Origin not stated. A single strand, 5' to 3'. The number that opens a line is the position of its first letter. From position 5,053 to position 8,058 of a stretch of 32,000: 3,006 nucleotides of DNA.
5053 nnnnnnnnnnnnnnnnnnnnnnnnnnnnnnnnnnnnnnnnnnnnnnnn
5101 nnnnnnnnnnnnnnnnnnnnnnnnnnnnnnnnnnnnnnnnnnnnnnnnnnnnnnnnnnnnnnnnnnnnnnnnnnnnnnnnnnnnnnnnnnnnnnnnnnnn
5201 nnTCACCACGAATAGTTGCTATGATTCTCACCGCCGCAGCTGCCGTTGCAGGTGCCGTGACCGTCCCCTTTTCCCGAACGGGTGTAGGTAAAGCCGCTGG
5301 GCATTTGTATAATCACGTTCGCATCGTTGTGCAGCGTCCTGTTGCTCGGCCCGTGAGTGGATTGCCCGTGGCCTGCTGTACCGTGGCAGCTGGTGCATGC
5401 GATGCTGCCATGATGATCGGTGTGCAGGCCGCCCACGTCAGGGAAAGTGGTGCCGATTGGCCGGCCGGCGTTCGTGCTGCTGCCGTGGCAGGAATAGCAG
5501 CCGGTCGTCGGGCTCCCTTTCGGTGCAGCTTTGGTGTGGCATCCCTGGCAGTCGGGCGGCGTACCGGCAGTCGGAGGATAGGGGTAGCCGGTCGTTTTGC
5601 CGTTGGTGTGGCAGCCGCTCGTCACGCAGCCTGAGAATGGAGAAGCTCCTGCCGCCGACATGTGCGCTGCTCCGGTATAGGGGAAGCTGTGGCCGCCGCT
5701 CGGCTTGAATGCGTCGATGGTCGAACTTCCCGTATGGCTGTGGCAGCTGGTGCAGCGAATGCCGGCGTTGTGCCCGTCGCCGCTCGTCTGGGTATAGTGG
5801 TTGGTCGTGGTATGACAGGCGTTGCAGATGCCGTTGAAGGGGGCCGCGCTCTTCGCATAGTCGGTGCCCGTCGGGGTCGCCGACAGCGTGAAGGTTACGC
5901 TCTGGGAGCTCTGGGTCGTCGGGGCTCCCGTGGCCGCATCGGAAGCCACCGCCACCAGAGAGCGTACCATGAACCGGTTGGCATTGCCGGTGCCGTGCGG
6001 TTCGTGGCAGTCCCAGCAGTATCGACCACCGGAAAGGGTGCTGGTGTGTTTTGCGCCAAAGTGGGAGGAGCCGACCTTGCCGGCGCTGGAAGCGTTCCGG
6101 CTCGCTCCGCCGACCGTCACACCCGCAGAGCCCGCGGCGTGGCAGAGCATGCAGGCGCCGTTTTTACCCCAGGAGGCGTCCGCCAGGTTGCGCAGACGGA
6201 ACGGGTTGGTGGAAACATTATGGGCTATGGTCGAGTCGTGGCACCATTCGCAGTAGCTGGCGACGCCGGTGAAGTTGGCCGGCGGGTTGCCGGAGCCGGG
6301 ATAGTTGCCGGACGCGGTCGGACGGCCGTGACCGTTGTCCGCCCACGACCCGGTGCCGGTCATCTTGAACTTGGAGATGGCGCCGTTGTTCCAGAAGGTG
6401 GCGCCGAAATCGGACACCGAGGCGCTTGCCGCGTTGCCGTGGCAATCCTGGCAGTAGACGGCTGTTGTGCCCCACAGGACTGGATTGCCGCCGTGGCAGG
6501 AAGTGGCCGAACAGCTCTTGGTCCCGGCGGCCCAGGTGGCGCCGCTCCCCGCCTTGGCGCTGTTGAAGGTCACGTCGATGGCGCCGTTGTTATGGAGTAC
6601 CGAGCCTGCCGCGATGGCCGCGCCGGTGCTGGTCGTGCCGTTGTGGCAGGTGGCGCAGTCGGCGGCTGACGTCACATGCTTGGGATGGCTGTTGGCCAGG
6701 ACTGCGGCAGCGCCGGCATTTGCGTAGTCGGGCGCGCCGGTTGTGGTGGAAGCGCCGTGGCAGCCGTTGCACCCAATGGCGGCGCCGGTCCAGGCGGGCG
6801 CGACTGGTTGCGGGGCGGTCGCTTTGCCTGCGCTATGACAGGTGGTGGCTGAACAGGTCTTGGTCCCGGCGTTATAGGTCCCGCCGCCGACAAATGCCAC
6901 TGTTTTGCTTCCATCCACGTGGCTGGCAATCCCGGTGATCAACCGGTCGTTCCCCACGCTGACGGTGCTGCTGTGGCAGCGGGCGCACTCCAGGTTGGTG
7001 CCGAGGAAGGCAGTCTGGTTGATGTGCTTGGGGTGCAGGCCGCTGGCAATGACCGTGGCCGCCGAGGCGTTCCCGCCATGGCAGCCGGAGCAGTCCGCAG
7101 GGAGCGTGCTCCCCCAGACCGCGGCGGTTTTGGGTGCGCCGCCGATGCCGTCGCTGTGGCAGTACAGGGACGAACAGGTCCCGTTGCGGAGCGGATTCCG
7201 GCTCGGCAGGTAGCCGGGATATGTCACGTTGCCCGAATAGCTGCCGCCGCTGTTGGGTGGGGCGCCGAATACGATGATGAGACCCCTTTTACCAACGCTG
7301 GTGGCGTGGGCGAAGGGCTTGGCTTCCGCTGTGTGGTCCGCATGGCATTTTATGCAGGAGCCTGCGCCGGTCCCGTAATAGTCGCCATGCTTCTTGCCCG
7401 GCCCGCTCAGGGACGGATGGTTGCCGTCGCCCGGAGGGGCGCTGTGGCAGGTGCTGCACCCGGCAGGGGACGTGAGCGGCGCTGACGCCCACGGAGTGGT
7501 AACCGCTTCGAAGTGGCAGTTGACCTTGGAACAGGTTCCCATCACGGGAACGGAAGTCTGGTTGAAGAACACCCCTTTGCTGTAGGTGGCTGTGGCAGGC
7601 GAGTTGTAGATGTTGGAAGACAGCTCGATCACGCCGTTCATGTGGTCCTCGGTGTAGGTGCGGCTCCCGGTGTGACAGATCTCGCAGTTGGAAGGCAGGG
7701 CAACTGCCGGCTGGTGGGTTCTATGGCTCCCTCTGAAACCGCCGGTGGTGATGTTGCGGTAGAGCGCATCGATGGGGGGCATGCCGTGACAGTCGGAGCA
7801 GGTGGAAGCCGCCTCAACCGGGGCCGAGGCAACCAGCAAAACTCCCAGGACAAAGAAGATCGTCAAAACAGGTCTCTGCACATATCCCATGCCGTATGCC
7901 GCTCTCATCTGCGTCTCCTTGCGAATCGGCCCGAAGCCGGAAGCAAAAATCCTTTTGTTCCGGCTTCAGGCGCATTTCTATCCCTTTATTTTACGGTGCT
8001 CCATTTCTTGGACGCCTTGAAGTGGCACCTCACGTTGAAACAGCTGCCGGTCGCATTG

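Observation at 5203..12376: The 901-aa cytochrome is a deletion/recombination derivative of the 1457-aa paralog, with the breakpoint inside a CX4CH heme motif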

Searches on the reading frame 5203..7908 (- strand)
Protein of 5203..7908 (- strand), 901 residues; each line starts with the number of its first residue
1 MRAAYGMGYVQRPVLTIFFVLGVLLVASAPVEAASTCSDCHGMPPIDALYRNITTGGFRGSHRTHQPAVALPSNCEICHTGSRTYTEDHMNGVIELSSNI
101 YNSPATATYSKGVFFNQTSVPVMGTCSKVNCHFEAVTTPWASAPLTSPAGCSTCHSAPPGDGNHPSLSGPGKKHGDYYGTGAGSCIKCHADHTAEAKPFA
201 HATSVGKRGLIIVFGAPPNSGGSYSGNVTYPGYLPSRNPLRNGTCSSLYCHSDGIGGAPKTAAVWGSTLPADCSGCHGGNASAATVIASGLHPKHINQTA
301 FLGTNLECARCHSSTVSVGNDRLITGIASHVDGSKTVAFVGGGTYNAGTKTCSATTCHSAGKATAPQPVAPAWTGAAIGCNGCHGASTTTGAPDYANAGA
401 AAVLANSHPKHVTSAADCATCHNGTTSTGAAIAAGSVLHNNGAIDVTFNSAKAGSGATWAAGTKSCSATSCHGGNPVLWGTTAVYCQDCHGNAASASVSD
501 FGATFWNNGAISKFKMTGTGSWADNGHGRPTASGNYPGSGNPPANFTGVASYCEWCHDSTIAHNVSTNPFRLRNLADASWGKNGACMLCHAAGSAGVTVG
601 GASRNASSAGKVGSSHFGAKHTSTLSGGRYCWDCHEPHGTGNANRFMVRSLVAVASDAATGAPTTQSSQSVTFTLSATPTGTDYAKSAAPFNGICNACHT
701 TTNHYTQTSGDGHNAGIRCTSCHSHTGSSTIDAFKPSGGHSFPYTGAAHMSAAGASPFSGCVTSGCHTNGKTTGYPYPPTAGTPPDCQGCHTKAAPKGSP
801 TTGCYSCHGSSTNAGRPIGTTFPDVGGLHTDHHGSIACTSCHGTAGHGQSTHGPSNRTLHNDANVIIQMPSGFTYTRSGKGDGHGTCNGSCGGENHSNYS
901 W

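Call 5: search_protein_families(library=ncbifam, proteins=[window:5203-7908:-], max_evalue=0.01)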
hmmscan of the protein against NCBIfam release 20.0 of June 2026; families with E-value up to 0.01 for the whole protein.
window:5203-7908:- (901 aa): 2 families
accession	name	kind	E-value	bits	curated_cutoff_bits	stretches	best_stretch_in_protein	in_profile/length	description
TIGR01904.2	GSu_C4xC__C2xCH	domain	2e-36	123.6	27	4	228-295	12-73/73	CxxxxCH/CxxCH domain c-type cytochrome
TIGR03508.1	decahem_SO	subfamily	3.7e-07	29.9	192.2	0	685-726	63-104/258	DmsE family decaheme c-type cytochrome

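Call 6: search_protein_families(library=pfam, proteins=[window:5203-7908:-], max_evalue=0.01)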
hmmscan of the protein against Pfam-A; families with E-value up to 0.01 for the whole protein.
window:5203-7908:- (901 aa): 3 families
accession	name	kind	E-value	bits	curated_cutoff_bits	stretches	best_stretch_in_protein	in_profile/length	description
PF14537.11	Cytochrom_c3_2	-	9.3e-19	68.1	25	1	786-844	8-66/79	Cytochrome c3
PF14522.11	Cytochrome_C7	-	1.4e-18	66.9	24.8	1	406-490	3-66/67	Cytochrome c7 and related cytochrome c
PF09698.15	GSu_C4xC__C2xCH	-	3.8e-14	53.5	21.7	2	244-277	1-36/36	Geobacter CxxxxCH...CXXCH motif (GSu_C4xC__C2xCH)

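Call 8: find_encoding_contigs(protein=window:5203-7908:-, flank=10000, max_places=6)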
Protein window:5203-7908:- (901 aa): no gene with exactly this product is on record in the collection.

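Call 19: find_related_loci(query=window:5203-7908:-, collection=genome_contigs, flank=10000)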
Query window:5203-7908:- (901 aa) in genome_contigs; peptide patterns used: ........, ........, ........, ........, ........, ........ (x = any residue, [..] = any of these).
44 stretches matched a pattern; 6 encode a relative of the query (tblastn E <= 1e-3); 5 distinct loci.
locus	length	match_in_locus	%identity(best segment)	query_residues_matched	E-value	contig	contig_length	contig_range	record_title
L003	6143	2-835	84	623-901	3e-148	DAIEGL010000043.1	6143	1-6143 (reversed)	MAG TPA_asm: Geobacter sp. isolate clean984 k141_1246546, whole genome shotgun sequence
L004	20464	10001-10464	46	744-901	2e-21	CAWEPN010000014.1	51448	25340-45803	MAG: uncultured delta proteobacterium isolate MFD02159.bin.1.87 genome assembly, contig: contig_43096, whole genome shot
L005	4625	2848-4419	21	267-769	1e-5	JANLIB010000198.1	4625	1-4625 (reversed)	MAG: Gallionella sp. isolate S40-4 k99_374081, whole genome shotgun sequence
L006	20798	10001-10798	26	148-424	3e-5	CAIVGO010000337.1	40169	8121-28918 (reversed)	MAG: uncultured Bacteroidetes bacterium isolate Ja1_bin-1389 genome assembly, contig: bin-1389:337/840, whole genome sho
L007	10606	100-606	31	679-853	6e-5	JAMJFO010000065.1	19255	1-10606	MAG: Desulfobulbaceae bacterium isolate B4-01 NODE_65_length_19255_cov_7.835677, whole genome shotgun sequence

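Call 34: list_cluster_members(proteins=[window:5203-7908:-, window:7986-12359:-, window:12447-15521:-])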
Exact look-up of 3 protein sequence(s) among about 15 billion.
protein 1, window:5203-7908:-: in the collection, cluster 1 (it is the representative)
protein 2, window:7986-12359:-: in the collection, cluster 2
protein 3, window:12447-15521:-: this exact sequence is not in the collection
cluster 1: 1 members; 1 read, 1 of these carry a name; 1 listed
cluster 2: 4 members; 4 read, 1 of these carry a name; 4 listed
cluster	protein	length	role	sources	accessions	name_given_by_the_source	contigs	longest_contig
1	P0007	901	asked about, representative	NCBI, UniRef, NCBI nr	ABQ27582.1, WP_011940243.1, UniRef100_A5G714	CxxxxCH/CxxCH domain c-type cytochrome [Geotalea uraniireducens] | Cytochrome C family protein n=1 Tax=Geotalea uraniireducens (strain Rf4) TaxID=351605 ... | CxxxxCH/CxxCH domain-containing protein [Geotalea uraniireducens]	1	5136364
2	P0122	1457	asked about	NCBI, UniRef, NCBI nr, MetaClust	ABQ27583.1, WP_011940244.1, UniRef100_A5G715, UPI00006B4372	CxxxxCH/CxxCH domain c-type cytochrome [Geotalea uraniireducens] | Cytochrome C family protein n=1 Tax=Geotalea uraniireducens (strain Rf4) TaxID=351605 ... | CxxxxCH/CxxCH domain-containing protein [Geotalea uraniireducens]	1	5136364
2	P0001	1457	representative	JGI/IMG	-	-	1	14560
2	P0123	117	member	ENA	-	-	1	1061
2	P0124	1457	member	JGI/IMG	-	-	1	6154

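Call 62: predict_structure(alignment_id=A1)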
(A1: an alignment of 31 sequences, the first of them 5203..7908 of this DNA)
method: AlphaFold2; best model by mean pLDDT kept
length: 901 residues; sequences in the alignment: 31
mean_pLDDT: 36.4   pTM: 0.26
mean pLDDT of the five models: 36.4, 33.9, 32.6, 31.9, 31.0
residues with pLDDT >= 90: 0; 70-90: 17; 50-70: 61; < 50: 823
segments of 3 or more residues with pLDDT < 50: 1-3, 5-7, 28-185, 194-343, 350-448, 450-457, 464-479, 481-622, 637-646, 675-686, 695-901
pLDDT, mean of each block of 10 residues (from residue 1): 44 65 60 37 32 37 34 41 36 27 31 31 36 35 41 40 32 37 49 41 28 40 42 33 39 27 30 33 28 30 35 40 37 41 48 36 27 29 30 29 27 31 36 32 43 48 42 35 33 29 26 28 29 32 30 37 34 37 44 43 40 37 50 50 49 66 70 47 48 45 36 35 32 27 28 29 25 29 34 34 29 29 29 27 27 30 29 31 30 32 35
secondary structure, 60 per line:
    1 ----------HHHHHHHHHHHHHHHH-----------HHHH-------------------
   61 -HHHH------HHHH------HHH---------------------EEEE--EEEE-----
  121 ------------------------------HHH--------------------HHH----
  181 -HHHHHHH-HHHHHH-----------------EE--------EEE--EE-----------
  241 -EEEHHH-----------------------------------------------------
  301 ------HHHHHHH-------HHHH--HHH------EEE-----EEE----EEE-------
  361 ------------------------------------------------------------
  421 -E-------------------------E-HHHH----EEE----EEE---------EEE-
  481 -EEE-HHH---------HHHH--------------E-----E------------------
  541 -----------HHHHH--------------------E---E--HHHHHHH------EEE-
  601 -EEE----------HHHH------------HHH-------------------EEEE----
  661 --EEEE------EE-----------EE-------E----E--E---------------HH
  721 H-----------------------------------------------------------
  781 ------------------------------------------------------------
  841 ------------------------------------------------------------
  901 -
elements in order (helices of 4 or more, strands of 3 or more residues): H11-26 H38-41 H62-65 H72-75 E106-109 E112-115 H182-188 H190-195 E223-225 E242-244 H307-313 H321-324 E336-338 E344-346 E351-353 H450-453 E458-460 E465-467 E477-479 E482-484 H498-501 H552-556 H584-590 E597-599 E602-604 H615-618 E653-656 E663-666

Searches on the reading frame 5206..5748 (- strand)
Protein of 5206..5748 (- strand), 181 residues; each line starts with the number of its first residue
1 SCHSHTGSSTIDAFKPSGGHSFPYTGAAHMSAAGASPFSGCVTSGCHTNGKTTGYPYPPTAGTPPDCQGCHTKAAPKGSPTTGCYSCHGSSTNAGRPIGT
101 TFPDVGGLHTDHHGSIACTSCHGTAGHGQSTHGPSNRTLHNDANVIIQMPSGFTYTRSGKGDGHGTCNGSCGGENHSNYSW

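Call 20: find_homologous_proteins(query=window:5206-5748:-, max_evalue=0.00001)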
Query seq(181 aa) (181 aa): 1 proteins with E <= 0.00001 among 39 candidates.
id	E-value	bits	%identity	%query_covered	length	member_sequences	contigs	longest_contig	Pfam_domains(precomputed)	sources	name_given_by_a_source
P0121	1.1e-31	129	53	83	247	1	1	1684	-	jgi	jgi:hypothetical protein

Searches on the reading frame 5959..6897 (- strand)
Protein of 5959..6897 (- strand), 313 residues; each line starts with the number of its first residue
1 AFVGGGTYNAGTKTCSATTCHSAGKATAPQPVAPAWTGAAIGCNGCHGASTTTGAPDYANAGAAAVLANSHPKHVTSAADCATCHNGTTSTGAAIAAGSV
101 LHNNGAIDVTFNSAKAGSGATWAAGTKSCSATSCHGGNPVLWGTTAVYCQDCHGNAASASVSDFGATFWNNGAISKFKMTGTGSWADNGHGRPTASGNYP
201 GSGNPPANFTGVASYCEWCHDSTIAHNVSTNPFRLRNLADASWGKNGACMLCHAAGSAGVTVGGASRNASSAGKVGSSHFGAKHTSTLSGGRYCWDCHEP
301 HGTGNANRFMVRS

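Call 27: find_homologous_proteins(query=window:5959-6897:-, max_evalue=1e-20)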
Query seq(313 aa): 8000 candidates shared short words with the query, none scored E <= 1e-20.

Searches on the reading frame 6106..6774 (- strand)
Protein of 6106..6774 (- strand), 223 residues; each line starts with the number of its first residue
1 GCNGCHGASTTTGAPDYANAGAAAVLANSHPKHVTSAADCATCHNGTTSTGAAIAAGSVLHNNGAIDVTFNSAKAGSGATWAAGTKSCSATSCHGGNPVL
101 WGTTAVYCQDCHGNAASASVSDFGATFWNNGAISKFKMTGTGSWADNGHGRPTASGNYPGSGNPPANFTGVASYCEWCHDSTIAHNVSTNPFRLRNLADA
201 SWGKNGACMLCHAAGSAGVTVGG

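Call 28: find_related_loci(query=window:6106-6774:-, collection=metagenome_contigs, flank=6000)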
Query seq(223 aa) (223 aa) in metagenome_contigs; peptide patterns used: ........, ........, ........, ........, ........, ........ (x = any residue, [..] = any of these).
222 stretches matched a pattern; 8 encode a relative of the query (tblastn E <= 1e-3); 7 distinct loci.
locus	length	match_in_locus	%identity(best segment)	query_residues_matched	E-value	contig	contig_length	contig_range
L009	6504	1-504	97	56-223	4e-107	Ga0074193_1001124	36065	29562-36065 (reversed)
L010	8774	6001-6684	74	1-223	4e-106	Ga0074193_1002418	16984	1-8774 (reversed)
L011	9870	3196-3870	69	1-223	2e-103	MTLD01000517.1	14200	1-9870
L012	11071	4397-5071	67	1-223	2e-97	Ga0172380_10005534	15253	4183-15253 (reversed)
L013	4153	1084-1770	64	2-223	9e-90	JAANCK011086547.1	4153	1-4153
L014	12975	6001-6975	57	2-220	4e-73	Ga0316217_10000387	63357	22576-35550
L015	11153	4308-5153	39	1-213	8e-12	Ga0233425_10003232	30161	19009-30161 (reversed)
